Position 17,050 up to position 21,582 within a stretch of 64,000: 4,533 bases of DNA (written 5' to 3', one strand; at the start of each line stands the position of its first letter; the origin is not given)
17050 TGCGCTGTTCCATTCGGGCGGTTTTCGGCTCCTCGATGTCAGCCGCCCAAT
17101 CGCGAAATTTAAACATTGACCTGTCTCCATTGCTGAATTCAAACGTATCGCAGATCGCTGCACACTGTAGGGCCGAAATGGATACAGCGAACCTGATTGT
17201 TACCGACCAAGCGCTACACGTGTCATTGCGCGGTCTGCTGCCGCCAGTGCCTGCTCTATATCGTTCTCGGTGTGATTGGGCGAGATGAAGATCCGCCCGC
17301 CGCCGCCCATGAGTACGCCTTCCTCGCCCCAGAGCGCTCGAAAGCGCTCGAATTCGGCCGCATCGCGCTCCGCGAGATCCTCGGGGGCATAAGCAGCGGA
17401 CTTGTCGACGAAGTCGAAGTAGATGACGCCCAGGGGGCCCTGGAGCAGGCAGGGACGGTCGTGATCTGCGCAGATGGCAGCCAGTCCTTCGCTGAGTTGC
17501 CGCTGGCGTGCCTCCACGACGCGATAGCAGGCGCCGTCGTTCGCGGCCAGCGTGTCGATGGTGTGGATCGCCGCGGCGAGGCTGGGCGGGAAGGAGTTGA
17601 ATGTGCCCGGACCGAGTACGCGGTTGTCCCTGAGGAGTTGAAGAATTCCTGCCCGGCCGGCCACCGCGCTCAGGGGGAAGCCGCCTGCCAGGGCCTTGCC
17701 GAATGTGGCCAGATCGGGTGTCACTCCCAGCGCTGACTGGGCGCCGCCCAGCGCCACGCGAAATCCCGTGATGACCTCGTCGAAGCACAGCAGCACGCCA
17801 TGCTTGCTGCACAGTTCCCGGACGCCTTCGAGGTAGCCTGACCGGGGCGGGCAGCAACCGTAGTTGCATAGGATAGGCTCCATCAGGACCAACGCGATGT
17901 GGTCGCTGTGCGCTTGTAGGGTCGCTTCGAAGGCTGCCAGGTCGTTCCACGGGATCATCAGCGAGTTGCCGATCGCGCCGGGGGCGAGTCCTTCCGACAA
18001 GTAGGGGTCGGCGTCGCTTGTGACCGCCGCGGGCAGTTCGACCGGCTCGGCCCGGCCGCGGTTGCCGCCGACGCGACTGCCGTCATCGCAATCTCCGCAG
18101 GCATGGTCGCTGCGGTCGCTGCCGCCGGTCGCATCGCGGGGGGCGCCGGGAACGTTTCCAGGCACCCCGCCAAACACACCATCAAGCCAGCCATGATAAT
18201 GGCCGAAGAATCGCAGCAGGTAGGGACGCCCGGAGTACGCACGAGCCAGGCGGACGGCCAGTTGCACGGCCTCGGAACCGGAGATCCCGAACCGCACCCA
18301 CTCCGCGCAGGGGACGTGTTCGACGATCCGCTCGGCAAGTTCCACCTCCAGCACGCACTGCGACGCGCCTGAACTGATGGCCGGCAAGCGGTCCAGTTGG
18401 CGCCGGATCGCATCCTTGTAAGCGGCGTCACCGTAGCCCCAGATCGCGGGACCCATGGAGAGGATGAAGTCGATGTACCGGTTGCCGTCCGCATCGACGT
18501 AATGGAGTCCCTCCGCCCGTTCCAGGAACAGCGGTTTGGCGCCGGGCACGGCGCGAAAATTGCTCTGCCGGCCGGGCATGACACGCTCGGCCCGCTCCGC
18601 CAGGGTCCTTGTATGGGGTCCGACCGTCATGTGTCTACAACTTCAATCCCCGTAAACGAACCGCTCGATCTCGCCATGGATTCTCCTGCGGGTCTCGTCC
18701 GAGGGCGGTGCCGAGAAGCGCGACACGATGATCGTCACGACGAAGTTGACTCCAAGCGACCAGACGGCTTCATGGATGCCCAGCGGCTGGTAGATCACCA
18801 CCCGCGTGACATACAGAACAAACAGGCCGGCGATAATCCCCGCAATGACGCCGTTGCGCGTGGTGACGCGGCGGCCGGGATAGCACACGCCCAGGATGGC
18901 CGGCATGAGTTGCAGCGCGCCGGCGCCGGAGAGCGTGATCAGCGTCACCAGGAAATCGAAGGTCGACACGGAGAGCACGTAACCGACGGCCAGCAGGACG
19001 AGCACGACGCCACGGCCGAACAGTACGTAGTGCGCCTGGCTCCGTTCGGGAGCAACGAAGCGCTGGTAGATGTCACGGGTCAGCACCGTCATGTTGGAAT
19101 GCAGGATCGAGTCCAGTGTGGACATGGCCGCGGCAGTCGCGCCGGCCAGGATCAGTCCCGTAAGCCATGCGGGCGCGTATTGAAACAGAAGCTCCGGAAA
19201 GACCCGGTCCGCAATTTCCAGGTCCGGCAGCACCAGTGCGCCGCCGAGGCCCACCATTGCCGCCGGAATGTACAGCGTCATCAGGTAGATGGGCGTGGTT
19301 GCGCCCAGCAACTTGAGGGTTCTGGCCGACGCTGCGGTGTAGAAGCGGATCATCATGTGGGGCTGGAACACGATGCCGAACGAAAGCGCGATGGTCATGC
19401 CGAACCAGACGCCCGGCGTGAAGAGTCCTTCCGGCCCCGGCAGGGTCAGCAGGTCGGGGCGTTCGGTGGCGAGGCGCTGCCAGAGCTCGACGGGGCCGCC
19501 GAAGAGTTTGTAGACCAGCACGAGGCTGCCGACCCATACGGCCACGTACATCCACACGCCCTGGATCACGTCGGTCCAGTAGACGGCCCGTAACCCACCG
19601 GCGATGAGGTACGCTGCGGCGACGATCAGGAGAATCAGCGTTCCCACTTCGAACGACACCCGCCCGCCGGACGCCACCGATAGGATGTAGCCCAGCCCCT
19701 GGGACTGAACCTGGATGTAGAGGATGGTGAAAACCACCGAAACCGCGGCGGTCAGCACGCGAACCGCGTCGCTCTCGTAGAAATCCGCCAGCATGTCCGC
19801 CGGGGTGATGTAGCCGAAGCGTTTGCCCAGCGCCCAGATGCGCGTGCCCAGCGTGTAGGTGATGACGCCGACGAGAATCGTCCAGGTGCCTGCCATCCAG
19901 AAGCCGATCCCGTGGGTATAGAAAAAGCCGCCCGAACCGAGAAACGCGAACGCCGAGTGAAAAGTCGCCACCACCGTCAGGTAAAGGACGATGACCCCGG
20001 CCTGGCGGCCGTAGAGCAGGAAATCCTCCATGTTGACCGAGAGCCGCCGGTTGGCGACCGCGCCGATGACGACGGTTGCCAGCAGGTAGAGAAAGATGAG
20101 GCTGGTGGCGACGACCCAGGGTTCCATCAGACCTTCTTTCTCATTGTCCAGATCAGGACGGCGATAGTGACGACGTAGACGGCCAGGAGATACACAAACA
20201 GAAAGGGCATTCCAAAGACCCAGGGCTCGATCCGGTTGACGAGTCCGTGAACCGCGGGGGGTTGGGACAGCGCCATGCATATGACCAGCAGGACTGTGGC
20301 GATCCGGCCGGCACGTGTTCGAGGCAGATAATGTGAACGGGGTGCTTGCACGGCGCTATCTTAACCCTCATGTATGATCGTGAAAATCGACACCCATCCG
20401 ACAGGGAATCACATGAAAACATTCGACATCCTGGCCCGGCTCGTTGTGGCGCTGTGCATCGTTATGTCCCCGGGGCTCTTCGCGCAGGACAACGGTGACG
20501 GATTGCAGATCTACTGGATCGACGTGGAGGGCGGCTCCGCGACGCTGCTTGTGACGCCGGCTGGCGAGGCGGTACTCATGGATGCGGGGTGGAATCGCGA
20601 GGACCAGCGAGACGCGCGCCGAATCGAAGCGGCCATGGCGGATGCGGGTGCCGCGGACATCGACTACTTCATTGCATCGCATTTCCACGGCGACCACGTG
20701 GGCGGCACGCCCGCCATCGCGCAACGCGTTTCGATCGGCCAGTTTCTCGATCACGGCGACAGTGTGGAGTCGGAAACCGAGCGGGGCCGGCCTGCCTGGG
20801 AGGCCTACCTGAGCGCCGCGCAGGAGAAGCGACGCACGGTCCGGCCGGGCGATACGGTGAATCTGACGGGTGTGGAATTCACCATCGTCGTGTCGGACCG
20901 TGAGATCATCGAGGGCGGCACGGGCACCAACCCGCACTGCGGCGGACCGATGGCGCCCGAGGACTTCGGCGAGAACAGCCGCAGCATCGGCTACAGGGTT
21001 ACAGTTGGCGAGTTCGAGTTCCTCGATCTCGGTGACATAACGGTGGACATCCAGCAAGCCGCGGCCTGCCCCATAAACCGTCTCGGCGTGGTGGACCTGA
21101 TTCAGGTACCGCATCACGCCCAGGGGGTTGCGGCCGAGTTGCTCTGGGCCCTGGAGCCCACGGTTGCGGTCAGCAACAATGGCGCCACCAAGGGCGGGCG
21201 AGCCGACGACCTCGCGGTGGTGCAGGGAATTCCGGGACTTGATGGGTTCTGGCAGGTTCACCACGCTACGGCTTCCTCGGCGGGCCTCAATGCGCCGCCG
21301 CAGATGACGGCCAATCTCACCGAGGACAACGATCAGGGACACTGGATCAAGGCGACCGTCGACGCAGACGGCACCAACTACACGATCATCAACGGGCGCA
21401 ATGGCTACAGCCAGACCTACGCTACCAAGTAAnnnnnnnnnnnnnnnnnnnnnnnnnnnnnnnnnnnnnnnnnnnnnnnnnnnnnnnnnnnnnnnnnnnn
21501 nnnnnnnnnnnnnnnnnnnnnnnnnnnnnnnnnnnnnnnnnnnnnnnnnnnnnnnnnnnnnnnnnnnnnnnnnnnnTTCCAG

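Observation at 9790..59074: Recurring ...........-type palindrome in at least four promoter regions spread over 50 kb - candidate GntR/FadR regulon linking the ASST, P450, TBDR and hydrolase operons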

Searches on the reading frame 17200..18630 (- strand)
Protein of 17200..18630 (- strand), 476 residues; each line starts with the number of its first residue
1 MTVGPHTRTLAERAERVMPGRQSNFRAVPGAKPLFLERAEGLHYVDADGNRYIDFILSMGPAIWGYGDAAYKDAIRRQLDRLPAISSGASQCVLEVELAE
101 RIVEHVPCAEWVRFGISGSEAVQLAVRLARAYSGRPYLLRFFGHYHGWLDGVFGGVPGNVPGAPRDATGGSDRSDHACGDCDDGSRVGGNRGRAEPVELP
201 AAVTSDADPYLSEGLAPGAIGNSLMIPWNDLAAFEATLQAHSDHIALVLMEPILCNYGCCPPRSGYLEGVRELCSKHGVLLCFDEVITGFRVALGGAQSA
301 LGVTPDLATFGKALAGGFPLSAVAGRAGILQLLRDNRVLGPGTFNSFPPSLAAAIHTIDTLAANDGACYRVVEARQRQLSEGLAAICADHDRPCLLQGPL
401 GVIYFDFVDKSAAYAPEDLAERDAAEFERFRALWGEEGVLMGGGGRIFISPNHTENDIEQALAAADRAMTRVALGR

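Call 6: search_protein_families(library=pfam, proteins=[window:17200-18630:-], max_evalue=0.00001)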
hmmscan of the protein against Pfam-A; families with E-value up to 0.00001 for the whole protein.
window:17200-18630:- (476 aa): 1 family
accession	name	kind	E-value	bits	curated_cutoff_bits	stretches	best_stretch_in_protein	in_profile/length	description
PF00202.27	Aminotran_3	-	4.8e-49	167.6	30.5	2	233-412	179-355/403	Aminotransferase class-III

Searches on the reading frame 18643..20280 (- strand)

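Call 7: search_protein_families(library=pfam, proteins=[window:18643-20280:-], max_evalue=0.00001)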
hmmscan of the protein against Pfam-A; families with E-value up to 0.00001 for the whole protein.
window:18643-20280:- (545 aa): 1 family
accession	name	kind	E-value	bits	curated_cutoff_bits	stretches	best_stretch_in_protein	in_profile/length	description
PF00474.23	SSF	-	1.2e-39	136.8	22.8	1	87-485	1-406/406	Sodium:solute symporter family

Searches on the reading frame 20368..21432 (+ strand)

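Call 7: search_protein_families(library=pfam, proteins=[window:20368-21432:+], max_evalue=0.00001)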
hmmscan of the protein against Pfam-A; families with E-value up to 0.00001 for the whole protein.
window:20368-21432:+ (354 aa): 2 families
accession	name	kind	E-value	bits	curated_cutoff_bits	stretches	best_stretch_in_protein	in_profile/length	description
PF00753.33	Lactamase_B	-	3.5e-12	47.1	22.7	1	54-190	4-132/196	Metallo-beta-lactamase superfamily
PF12706.13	Lactamase_B_2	-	1.2e-06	28.8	27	1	69-175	3-109/200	Beta-lactamase superfamily domain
